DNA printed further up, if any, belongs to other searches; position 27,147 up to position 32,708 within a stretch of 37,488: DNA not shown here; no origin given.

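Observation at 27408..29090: Full-length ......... intein splitting the Walker A (P-loop) of SMC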

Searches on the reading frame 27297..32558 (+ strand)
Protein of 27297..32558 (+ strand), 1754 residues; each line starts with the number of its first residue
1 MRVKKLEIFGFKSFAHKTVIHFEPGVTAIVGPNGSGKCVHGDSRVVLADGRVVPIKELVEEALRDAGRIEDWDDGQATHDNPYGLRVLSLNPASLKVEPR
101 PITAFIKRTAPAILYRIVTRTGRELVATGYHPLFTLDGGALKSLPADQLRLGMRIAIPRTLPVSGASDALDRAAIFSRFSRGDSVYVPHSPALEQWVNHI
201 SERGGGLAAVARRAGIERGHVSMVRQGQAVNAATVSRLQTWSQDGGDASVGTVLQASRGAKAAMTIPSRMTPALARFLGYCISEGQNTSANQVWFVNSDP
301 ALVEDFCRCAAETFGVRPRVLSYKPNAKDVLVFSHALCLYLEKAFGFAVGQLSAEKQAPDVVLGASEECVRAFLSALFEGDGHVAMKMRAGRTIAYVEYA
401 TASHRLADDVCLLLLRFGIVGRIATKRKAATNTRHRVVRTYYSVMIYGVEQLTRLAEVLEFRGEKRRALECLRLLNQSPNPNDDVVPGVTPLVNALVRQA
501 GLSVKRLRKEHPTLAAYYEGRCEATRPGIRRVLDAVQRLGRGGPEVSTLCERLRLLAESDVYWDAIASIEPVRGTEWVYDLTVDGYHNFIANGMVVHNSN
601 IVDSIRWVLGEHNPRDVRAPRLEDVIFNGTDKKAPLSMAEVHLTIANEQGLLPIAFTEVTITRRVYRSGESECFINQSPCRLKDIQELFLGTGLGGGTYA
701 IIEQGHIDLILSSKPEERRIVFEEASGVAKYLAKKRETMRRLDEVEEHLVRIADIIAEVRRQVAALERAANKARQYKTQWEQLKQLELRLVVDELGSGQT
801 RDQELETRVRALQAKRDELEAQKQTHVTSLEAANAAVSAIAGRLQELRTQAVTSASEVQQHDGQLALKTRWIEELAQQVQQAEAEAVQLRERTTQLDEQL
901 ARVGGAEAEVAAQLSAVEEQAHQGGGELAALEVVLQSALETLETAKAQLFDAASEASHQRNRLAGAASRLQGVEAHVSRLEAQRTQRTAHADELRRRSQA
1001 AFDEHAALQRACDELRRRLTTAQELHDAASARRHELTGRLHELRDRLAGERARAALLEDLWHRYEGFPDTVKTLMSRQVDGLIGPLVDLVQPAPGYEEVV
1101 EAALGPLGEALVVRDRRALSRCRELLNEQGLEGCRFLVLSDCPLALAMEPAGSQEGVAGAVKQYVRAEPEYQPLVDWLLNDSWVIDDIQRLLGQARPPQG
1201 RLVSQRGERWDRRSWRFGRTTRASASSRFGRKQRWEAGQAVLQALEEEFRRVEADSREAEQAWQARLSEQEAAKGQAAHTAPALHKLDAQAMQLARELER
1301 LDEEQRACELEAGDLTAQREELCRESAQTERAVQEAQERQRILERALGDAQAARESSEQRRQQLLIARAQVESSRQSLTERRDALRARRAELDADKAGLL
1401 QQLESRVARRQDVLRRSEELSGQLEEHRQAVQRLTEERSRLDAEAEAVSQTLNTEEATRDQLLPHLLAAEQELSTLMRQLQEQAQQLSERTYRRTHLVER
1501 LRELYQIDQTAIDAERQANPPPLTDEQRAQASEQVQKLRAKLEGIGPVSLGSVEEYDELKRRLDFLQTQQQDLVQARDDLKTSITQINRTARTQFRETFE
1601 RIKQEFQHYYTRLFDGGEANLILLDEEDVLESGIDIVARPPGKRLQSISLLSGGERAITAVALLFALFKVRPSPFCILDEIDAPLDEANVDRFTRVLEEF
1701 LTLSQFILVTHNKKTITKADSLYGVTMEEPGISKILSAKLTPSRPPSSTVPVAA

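Call 4: search_protein_families(library=pfam, proteins=[window:27297-32558:+], max_evalue=0.01)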
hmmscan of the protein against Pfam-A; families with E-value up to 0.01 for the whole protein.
window:27297-32558:+ (1754 aa): 7 families
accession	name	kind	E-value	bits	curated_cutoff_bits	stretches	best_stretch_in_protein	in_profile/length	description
PF02463.25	SMC_N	-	8.1e-60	202.4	40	2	599-1733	38-219/220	RecF/RecN/SMC N terminal domain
PF14890.11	Intein_splicing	-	1.3e-23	84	35.8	1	45-598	1-155/155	Intein splicing domain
PF14528.11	LAGLIDADG_3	-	8.4e-17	61.6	22.5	1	368-457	1-79/82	LAGLIDADG-like domain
PF06470.18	SMC_hinge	-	9.2e-15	55.5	22.5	1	1080-1189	2-110/116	SMC proteins Flexible Hinge Domain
PF13476.12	AAA_23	-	1.9e-07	32.3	27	1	5-37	1-32/201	AAA domain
PF13175.12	AAA_15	-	1e-05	25.8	32.1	1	1-37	1-36/374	AAA ATPase domain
PF13304.12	AAA_21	-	0.00059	20.4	27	1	1641-1712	228-299/304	AAA domain, putative AbiEii toxin, Type IV TA system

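Call 5: search_protein_families(library=ncbifam, proteins=[window:27297-32558:+], max_evalue=0.01)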
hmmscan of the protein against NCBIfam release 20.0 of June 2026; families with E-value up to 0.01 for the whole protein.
window:27297-32558:+ (1754 aa): 27 families (the best 25 are shown)
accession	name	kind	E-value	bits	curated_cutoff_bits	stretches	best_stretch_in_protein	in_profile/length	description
TIGR02168.1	SMC_prok_B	equivalog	7e-275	915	567.35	2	599-1740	37-1181/1181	chromosome segregation protein SMC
TIGR02169.1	SMC_prok_A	equivalog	1.3e-144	483.5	729.4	2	599-1740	37-1165/1165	chromosome segregation protein SMC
NF005852.0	PRK07773.1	equivalog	2e-45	155.4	780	2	350-599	592-827/886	replicative DNA helicase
NF003159.0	PRK04132.1-4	equivalog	6.9e-31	107.1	999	3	29-170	51-180/852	replication factor C small subunit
NF011491.0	PRK14898.1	equivalog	1.8e-28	99.1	783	1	31-599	69-544/860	DNA-directed RNA polymerase subunit A''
NF003157.0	PRK04132.1-2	equivalog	3.1e-26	91.6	1103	3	273-486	171-366/864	replication factor C small subunit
NF045703.1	rSAM_Tes_intein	exception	1.2e-21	76.3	1700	1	81-470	200-555/1040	tetraether lipid synthase Tes, intein-containing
NF038098.1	GyrA_w_intein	exception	2e-20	72.3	1850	1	262-600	227-539/1232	intein-containing DNA gyrase subunit A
NF011287.0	PRK14698.1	equivalog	7.9e-18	63.9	1238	2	244-457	364-559/1017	V-type ATP synthase subunit A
NF045487.1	ASRP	equivalog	3.7e-17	62.2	300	2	1233-1710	142-589/593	archaea-specific SMC-related protein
TIGR01445.1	intein_Nterm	domain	6e-17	62.4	24.5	1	38-135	1-83/83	intein N-terminal splicing region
NF011418.0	PRK14845.1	equivalog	8.5e-17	60.2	756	2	26-462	12-300/1049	translation initiation factor IF-2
NF003158.0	PRK04132.1-3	equivalog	1.6e-15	55.3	1750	2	29-164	53-176/1437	replication factor C small subunit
NF003034.1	PRK03918.1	equivalog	8.1e-14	50.6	700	2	1-38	1-37/878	DNA double-strand break repair ATPase Rad50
NF002572.0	PRK02224.1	equivalog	1.9e-13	49.7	1087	3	1416-1726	559-867/888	DNA double-strand break repair ATPase Rad50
TIGR01443.1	intein_Cterm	domain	1e-09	38.3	15.6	1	577-599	1-24/24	intein C-terminal splicing region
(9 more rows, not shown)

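Call 50: find_encoding_contigs(protein=window:27297-32558:+, flank=1000, max_places=3)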
Protein window:27297-32558:+ (1754 aa): no gene with exactly this product is on record in the collection.
